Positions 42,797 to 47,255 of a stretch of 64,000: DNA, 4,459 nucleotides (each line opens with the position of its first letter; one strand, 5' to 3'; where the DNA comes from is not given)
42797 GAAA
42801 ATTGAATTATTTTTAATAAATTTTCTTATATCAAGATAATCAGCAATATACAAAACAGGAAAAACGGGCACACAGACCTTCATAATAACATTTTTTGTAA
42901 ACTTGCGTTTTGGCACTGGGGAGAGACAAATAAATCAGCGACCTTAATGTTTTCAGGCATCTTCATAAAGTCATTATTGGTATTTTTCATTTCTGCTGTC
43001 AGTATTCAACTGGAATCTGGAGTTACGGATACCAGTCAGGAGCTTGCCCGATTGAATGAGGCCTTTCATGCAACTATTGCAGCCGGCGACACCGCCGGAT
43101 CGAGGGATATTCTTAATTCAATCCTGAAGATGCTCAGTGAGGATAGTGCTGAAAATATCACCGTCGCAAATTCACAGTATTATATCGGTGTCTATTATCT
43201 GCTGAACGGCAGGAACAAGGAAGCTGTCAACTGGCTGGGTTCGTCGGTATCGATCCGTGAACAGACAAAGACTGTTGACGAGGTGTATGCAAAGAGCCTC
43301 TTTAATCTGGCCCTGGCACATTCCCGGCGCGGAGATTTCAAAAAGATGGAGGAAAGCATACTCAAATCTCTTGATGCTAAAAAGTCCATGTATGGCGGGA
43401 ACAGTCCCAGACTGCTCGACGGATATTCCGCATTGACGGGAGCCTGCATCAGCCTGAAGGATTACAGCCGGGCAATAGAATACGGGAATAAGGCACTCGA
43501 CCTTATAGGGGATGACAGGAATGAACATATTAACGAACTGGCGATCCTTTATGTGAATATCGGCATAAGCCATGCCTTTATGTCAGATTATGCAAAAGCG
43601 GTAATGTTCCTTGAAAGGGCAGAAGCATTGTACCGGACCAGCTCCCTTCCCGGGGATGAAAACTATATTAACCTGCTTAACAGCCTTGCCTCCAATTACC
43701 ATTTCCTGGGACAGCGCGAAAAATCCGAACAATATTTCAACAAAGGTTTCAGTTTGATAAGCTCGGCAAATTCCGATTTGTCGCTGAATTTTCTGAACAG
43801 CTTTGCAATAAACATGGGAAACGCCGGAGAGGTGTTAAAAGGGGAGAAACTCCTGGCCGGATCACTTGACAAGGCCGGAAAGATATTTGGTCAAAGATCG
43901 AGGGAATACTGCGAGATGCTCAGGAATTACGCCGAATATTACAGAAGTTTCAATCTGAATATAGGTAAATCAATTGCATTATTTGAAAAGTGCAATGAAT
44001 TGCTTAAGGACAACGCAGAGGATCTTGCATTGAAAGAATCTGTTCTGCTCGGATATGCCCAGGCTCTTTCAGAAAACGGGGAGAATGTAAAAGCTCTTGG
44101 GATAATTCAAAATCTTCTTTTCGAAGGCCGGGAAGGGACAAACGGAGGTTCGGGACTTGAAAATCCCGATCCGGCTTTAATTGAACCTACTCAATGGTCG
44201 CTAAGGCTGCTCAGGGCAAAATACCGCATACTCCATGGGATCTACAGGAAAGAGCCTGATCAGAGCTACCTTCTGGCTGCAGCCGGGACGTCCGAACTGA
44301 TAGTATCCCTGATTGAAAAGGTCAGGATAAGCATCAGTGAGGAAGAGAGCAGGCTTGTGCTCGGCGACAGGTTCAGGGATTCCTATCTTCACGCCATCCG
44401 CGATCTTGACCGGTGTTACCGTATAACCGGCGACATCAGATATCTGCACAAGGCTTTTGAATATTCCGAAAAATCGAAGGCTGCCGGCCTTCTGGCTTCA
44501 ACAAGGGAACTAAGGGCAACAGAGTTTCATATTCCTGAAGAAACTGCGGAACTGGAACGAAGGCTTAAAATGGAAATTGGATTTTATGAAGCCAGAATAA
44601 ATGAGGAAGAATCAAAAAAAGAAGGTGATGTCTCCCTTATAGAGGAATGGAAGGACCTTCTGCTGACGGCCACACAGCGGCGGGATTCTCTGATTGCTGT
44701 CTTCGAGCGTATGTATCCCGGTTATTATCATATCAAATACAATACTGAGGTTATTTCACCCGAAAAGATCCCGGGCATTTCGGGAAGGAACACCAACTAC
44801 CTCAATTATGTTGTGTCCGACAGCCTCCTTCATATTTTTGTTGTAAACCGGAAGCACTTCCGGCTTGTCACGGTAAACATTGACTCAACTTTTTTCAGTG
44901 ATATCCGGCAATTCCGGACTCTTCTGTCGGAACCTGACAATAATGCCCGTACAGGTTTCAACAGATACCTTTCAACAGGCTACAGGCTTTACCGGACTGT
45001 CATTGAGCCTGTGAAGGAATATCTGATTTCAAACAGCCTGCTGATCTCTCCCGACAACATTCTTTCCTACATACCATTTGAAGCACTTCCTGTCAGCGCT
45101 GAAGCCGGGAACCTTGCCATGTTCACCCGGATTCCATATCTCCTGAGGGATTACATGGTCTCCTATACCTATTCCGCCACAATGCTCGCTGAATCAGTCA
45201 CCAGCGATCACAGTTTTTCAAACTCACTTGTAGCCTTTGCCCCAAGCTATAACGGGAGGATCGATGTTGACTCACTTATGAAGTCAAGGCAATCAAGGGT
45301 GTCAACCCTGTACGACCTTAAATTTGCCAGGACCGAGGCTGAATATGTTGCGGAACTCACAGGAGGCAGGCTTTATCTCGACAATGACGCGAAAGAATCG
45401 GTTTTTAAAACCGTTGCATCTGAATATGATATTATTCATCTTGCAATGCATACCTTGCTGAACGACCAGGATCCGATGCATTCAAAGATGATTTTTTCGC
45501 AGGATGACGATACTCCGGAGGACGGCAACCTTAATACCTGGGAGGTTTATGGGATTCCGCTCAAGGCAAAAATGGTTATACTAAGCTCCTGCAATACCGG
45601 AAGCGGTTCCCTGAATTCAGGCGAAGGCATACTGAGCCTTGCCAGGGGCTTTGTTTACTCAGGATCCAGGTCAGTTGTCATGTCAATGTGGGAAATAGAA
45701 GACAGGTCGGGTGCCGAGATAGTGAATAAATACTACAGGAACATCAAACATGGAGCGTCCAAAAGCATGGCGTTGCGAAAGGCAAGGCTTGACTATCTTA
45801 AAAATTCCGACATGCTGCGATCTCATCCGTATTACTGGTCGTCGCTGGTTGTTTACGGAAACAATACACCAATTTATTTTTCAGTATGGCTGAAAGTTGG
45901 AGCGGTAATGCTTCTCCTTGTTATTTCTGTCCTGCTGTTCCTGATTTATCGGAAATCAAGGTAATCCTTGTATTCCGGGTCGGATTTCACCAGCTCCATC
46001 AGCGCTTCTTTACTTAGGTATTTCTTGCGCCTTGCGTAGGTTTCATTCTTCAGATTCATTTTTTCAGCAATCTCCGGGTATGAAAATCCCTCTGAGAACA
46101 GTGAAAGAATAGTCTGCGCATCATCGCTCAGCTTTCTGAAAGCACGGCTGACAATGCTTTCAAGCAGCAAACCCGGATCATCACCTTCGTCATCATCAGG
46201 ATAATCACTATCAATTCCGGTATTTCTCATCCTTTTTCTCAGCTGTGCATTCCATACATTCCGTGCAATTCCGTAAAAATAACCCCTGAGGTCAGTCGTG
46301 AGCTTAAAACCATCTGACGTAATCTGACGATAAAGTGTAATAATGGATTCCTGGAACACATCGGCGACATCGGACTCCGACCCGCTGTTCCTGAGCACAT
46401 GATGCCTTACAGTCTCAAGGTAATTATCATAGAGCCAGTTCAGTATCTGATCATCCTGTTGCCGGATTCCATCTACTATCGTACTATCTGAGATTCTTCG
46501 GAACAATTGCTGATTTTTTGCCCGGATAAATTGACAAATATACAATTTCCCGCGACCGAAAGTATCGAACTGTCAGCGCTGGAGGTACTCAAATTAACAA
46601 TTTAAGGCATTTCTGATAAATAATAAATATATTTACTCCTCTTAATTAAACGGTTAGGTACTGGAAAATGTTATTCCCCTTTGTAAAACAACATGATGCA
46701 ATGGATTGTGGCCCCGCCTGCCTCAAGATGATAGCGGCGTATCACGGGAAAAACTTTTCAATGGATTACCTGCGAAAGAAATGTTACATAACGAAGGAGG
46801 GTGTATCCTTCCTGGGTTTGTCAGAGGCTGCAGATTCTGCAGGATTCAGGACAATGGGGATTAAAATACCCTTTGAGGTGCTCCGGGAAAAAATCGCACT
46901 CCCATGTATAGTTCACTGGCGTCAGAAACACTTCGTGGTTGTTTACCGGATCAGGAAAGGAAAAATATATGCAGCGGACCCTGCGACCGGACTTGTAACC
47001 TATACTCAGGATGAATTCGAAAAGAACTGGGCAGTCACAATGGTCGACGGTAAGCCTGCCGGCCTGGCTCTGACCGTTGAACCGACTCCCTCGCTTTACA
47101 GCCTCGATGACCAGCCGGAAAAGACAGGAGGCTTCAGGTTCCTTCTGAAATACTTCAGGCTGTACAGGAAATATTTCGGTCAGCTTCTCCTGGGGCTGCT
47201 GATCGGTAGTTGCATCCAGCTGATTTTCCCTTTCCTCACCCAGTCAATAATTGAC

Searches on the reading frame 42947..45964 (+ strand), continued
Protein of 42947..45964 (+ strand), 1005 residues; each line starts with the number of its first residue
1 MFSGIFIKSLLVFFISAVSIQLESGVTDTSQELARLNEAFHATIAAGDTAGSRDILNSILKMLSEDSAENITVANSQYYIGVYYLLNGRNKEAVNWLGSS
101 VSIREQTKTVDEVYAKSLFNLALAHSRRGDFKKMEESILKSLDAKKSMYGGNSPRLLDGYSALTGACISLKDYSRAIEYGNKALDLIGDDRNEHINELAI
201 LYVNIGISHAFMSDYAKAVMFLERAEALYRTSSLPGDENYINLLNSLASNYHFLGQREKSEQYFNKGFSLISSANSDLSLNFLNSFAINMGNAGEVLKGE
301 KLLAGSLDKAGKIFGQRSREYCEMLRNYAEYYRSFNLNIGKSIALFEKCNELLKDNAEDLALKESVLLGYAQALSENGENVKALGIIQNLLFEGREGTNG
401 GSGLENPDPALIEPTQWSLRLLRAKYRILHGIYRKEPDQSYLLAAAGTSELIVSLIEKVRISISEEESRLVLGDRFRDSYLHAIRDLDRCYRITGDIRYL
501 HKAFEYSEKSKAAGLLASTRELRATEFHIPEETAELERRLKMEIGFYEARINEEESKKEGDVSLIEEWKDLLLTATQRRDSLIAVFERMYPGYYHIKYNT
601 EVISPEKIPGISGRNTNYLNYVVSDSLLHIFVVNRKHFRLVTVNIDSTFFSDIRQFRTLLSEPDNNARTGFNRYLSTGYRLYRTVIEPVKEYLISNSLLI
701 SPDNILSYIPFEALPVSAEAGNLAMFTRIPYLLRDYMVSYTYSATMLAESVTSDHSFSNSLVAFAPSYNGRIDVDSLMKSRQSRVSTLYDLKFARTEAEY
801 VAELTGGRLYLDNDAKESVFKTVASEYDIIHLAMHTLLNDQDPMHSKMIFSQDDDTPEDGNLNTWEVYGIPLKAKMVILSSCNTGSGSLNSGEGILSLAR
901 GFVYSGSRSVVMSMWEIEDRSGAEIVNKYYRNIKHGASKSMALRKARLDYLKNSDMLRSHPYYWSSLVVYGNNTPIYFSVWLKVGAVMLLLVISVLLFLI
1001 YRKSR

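Call 80: predict_structure(alignment_id=A4)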
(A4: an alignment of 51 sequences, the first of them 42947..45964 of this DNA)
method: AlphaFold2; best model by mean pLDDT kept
length: 1005 residues; sequences in the alignment: 51
mean_pLDDT: 84.0   pTM: 0.79
mean pLDDT of the five models: 84.0, 83.4, 81.8, 81.0, 78.6
residues with pLDDT >= 90: 395; 70-90: 485; 50-70: 102; < 50: 23
segments of 3 or more residues with pLDDT < 50: 20-27, 884-893
pLDDT, mean of each block of 10 residues (from residue 1): 76 68 47 86 86 87 72 89 89 92 89 93 90 94 92 87 91 90 80 83 92 88 91 84 92 84 89 77 90 90 91 87 94 93 95 85 92 93 91 61 77 85 94 91 94 86 70 78 93 94 90 59 60 80 80 77 85 85 80 70 88 91 91 95 93 88 76 92 95 95 84 85 77 92 83 67 87 69 62 88 91 89 89 82 76 67 77 85 46 61 81 80 90 92 93 85 87 87 88 92 71
secondary structure, 60 per line:
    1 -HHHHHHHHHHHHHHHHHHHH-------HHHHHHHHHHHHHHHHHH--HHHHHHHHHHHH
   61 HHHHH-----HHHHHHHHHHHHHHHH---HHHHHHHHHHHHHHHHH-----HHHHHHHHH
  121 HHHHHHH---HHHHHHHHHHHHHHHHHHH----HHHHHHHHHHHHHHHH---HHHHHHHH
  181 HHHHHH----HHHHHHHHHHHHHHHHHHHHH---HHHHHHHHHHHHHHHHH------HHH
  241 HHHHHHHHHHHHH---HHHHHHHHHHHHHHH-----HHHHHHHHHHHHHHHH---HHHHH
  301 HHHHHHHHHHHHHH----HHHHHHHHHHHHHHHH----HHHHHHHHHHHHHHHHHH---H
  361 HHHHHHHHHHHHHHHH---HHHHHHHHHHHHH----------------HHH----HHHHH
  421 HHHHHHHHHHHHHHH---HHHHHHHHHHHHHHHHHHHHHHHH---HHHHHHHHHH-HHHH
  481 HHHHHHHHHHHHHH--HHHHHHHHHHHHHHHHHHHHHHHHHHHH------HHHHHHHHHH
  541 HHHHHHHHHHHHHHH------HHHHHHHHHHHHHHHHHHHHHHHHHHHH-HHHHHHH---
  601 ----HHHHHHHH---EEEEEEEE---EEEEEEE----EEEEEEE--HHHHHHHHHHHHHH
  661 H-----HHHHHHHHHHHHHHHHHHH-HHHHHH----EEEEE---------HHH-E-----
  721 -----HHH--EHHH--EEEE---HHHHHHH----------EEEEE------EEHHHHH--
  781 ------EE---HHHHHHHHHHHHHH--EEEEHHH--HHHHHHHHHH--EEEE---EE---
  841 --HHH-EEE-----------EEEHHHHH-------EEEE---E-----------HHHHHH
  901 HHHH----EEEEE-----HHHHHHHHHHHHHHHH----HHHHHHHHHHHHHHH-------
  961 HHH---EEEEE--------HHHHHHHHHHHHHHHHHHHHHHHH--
elements in order (helices of 4 or more, strands of 3 or more residues): H2-21 H29-46 H49-65 H71-86 H90-106 H112-127 H131-149 H154-169 H173-186 H191-211 H215-231 H238-253 H257-271 H277-292 H296-314 H319-334 H339-356 H360-376 H380-392 H416-435 H439-462 H466-475 H477-494 H497-524 H531-555 H562-589 H591-597 H605-612 E616-623 E627-633 E638-644 H647-661 H667-685 H687-692 E697-701 E737-740 H744-750 E761-765 H774-778 H792-805 E808-811 H817-826 E829-832 E847-849 E861-863 H864-868 E876-879 H895-904 E909-913 H919-934 H939-953 E967-971 H980-1003

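Call 82: fold_search(model_id=the predicted structure, library=pdb)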
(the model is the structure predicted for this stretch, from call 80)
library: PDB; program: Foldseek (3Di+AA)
matches with E <= 10: 1552; with E <= 0.001: 246
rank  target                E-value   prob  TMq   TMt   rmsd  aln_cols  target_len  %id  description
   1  8eey_B                2.3e-12  1.00  0.38  0.50  13.5       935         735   11  Cas7-11 in complex with DR-mismatched target RNA, Csx29 and Csx30 (released 2022-11-16)
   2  9hn0_B                9.2e-12  1.00  0.31  0.22  16.6      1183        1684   12  Cryo-EM structure of human separase bound to SCC1 (310-550 aa) (released 2025-09-03)
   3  7y84_C                1.4e-11  1.00  0.37  0.53  12.8       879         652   12  CryoEM structure of type III-E CRISPR Craspase gRAMP-crRNA in complex with TPR-CHAT protease (released 2022-12-14)
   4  8rot_A                1.6e-11  1.00  0.21  0.24  30.0      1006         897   12  Cryo-EM structure of the transmembrane anti-sigma factor DdvA (released 2024-11-06)
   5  7nj1_A                1.9e-11  1.00  0.33  0.24  18.2      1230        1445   10  CryoEM structure of the human Separase-Securin complex (released 2021-08-04)
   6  8rw5                  1.9e-11  1.00  0.22  0.24  32.2      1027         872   12  Symmetry expansion of dimeric transmembrane anti-sigma factor DdvA (released 2024-11-06)
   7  9hma                  2.5e-11  1.00  0.23  0.18  26.1      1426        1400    9  Cryo-EM structure of apo human separase (released 2025-09-03)
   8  9hms_C                4.0e-11  1.00  0.31  0.27  18.2      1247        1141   10  Cryo-EM structure of human separase bound to SCC1 (310-550 aa) and SA2 (released 2025-09-03)
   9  8d9g_A                4.4e-11  1.00  0.40  0.55  11.2       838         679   12  gRAMP-TPR-CHAT Non match PFS target RNA(Craspase) (released 2023-06-14)
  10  9hn5_A                7.2e-11  1.00  0.32  0.25  16.6      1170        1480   11  Cryo-EM structure of human separase bound to phosphorylated SCC1 (100-320 aa) (released 2025-09-03)
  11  8d9f_A                8.1e-11  1.00  0.39  0.55  12.5       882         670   12  gRAMP-TPR-CHAT (Craspase) (released 2023-06-14)
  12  7zoq_A                8.4e-11  1.00  0.40  0.48  13.3       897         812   13  Cryo-EM structure of a CRISPR effector in complex with a caspase regulator (released 2022-11-30)
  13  7y8t_B                9.0e-11  1.00  0.31  0.42  15.3       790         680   11  Structure of Cas7-11-crRNA in complex with TPR-CHAT (released 2023-06-28)
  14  9hm7                  1.1e-10  1.00  0.29  0.24  19.2      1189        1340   12  Cryo-EM structure of apo human separase with the mutation C2029S (released 2025-09-03)
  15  7x8a_D                1.3e-10  1.00  0.38  0.52  12.0       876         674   12  Cryo-EM structure of a bacterial protein complex (released 2022-11-16)
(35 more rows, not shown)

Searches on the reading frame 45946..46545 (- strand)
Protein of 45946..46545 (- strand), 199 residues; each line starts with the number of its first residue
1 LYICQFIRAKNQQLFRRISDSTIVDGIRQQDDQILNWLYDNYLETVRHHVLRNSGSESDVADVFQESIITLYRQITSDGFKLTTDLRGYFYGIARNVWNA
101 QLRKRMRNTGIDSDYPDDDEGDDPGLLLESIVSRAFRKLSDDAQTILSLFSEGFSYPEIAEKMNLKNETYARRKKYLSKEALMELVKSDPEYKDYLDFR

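Call 4: search_protein_families(library=pfam, proteins=[window:45946-46545:-])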
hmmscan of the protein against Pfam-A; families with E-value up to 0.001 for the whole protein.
window:45946-46545:- (199 aa): 3 families
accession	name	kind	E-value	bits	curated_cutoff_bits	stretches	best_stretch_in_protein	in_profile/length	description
PF04542.20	Sigma70_r2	-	4.9e-07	29.9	24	1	38-107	1-70/71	Sigma-70 region 2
PF08281.18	Sigma70_r4_2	-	3.7e-05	23.7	25.7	1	132-171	4-44/54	Sigma-70, region 4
PF07638.17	Sigma70_ECF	-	8.2e-05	23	21.1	0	23-176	11-174/185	ECF sigma factor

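Call 5: search_protein_families(library=ncbifam, proteins=[window:45946-46545:-], max_evalue=1)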
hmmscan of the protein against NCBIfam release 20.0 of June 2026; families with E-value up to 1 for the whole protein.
window:45946-46545:- (199 aa): 55 families (the best 25 are shown)
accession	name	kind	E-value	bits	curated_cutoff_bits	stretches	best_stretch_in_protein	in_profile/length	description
TIGR02937.1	sigma70-ECF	superfamily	3.6e-14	52.7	42.9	1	38-179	6-159/165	sigma-70 family RNA polymerase sigma factor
TIGR02952.1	Sig70_famx2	equivalog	8.8e-11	42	206.45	1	24-168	2-153/170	ECF subfamily RNA polymerase sigma factor, BldN family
TIGR02989.1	Sig-70_gvs1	subfamily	3.8e-09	36.7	124.55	1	41-170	9-143/158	RNA polymerase sigma-70 factor, Rhodopirellula/Verrucomicrobium family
TIGR02939.1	RpoE_Sigma70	equivalog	4e-09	36.8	236.15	1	19-183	6-183/190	RNA polymerase sigma factor RpoE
TIGR02985.1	Sig70_bacteroi1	subfamily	2.4e-08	34.3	126.4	1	38-170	6-147/162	RNA polymerase sigma-70 factor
TIGR02950.1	SigM_subfam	subfamily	3.6e-08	33.4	147.95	1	36-168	3-141/159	RNA polymerase sigma factor, SigM family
NF009198.0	PRK12546.1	equivalog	3.9e-08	33.2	270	1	44-186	18-161/188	RNA polymerase sigma factor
NF007216.0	PRK09638.1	equivalog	6.4e-08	32.6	194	1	20-185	5-174/180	RNA polymerase sigma factor SigY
NF007215.0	PRK09637.1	equivalog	9.1e-08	32.3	212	1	37-170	5-139/181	RNA polymerase sigma factor SigZ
NF007227.0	PRK09645.1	subfamily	9.6e-08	32.1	202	1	27-176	7-161/177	sigma-70 family RNA polymerase sigma factor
TIGR02959.1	SigZ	equivalog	1.1e-07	31.9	168.65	1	40-167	2-130/170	RNA polymerase sigma factor SigZ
NF006146.0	PRK08295.1-3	equivalog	1.8e-07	30.9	414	2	13-76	11-74/218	RNA polymerase factor sigma-70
NF009172.0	PRK12519.1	subfamily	2.5e-07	30.4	222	2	12-108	8-102/194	RNA polymerase sigma factor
NF007223.0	PRK09641.1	equivalog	1.5e-06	28.2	209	1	23-119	8-102/187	RNA polymerase sigma factor SigW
NF009166.1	PRK12513.1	equivalog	1.5e-06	28.1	206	1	19-176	8-177/193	RNA polymerase sigma factor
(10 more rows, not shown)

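Call 74: search_protein_families(library=padloc, proteins=[window:45946-46506:-], max_evalue=0.001)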
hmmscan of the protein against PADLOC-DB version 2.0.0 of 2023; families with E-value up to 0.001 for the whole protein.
window:45946-46506:- (186 aa): 0 families

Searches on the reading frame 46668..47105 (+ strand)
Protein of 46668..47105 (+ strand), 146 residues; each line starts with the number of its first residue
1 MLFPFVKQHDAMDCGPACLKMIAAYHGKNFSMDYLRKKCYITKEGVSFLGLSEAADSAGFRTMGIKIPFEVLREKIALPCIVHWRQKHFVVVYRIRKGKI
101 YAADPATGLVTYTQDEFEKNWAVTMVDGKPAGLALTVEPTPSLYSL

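Call 93: search_solved_structures(query=window:46668-47105:+, max_evalue=0.001, show_alignments=3)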
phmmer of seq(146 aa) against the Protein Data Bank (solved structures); distinct sequences matched with E-value up to 0.001: 12.
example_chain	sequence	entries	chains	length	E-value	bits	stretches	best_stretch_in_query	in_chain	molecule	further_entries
6mpz_A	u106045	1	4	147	8.9e-20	74.4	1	3-124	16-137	Double Glycine Motif Protease domain from AMS/PCAT Transporter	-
4ry2_A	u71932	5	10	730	2.2e-19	73.1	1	5-126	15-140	ABC-type bacteriocin transporter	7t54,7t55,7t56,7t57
4s0f_A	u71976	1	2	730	2.2e-19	73.1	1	5-126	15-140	ABC-type bacteriocin transporter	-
8vp3_A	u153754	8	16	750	2.3e-19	73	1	5-126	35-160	ABC-type bacteriocin transporter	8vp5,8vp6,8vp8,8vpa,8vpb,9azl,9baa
7n87_A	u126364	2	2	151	5e-19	71.9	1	5-126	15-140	ABC-type bacteriocin transporter | Peptidase C39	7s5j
6v9z_A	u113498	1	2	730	4.1e-18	69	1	5-126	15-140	ABC-type bacteriocin transporter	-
5xe8_A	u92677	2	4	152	4.9e-17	65.5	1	3-123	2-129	Putative ABC transporter, ATP-binding protein ComA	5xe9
3k8u_A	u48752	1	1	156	7.3e-17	64.9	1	4-123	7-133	Putative ABC transporter, ATP-binding protein ComA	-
8vp9_A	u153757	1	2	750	1e-16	64.4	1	5-126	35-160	ABC-type bacteriocin transporter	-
8hf7_A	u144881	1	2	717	5.8e-12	49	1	7-123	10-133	Competence factor transporting ATP-binding protein/permease ComA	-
8hf4_A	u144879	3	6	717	5.8e-12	49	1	7-123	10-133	Transport/processing ATP-binding protein ComA | Competence factor transporting ATP-binding protein/permease ComA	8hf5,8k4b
8hf6_A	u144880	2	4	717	5.8e-12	49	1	7-123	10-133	Competence factor transporting ATP-binding protein/permease ComA | Transport/processing ATP-binding protein ComA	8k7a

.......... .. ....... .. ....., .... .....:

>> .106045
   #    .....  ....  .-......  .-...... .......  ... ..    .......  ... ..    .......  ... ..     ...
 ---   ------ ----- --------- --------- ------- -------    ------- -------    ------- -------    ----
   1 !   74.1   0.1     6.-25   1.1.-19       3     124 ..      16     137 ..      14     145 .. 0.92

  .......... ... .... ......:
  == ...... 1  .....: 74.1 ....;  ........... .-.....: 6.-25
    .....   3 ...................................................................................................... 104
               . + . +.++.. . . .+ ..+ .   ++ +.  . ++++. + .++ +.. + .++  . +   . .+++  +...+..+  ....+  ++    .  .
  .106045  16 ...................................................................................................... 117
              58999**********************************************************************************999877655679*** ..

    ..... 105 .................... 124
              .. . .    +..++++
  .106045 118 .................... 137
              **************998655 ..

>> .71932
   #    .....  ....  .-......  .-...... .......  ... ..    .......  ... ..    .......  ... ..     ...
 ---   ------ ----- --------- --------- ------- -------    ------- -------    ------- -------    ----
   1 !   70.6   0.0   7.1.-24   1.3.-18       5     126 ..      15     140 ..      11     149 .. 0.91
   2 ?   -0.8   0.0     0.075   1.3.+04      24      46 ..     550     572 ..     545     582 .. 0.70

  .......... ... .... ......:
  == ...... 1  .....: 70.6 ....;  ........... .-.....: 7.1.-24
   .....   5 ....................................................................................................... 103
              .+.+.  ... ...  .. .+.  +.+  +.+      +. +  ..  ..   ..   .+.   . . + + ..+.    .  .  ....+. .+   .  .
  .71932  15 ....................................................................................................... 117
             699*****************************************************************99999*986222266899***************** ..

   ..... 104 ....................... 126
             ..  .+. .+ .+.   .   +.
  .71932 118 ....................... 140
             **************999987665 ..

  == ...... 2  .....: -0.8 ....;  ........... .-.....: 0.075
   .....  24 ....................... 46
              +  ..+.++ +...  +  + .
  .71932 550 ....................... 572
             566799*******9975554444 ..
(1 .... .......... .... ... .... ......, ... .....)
